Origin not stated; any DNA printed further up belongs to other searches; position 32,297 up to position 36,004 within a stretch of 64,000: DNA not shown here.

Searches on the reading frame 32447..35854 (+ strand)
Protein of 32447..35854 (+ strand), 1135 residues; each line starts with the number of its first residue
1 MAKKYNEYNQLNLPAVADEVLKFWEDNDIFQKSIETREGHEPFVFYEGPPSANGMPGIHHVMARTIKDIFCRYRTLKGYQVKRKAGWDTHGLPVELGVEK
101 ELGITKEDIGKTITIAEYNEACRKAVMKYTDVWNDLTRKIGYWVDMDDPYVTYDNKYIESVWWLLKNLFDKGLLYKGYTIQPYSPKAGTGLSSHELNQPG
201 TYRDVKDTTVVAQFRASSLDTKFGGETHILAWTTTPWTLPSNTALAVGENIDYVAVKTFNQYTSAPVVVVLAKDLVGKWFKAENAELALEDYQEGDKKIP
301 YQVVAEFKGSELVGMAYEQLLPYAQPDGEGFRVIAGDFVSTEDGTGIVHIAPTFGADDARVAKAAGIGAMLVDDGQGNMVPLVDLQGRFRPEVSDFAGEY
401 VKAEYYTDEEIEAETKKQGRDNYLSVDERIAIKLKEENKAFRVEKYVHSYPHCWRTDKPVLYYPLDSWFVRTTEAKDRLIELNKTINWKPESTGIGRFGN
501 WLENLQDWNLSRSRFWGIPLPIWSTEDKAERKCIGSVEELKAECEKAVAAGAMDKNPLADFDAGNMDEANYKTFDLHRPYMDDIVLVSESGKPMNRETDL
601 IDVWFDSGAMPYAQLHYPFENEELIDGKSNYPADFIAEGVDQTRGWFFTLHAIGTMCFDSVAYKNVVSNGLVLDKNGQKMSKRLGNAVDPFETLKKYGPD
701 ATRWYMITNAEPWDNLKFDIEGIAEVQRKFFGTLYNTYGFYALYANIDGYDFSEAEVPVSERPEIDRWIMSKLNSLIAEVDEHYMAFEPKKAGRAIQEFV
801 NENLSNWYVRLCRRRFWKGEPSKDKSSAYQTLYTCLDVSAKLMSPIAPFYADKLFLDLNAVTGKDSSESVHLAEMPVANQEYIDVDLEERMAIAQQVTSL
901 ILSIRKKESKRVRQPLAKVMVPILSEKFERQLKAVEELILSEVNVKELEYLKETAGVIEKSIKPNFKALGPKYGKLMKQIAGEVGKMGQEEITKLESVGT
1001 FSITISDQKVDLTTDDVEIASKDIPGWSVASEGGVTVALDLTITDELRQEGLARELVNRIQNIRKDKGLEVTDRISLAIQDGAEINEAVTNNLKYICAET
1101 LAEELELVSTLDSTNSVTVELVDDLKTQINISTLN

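Call 74: search_protein_families(library=pfam, max_evalue=0.00001, proteins=[window:32447-35854:+])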
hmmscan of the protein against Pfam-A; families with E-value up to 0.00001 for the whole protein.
window:32447-35854:+ (1135 aa): 4 families
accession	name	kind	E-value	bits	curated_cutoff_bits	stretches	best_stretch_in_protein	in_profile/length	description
PF00133.28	tRNA-synt_1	-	2.5e-119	399.2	22.7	1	20-717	2-412/414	tRNA synthetases class I (I, L, M and V)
PF19302.4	DUF5915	-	2.5e-58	197.3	27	1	936-1131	1-192/195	Domain of unknown function (DUF5915)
PF08264.19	Anticodon_1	-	6.1e-32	111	25.1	1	766-916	1-144/148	Anticodon-binding domain of tRNA ligase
PF09334.17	tRNA-synt_1g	-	7.9e-18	64.8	20.1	0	52-189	10-128/391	tRNA synthetases class I (M)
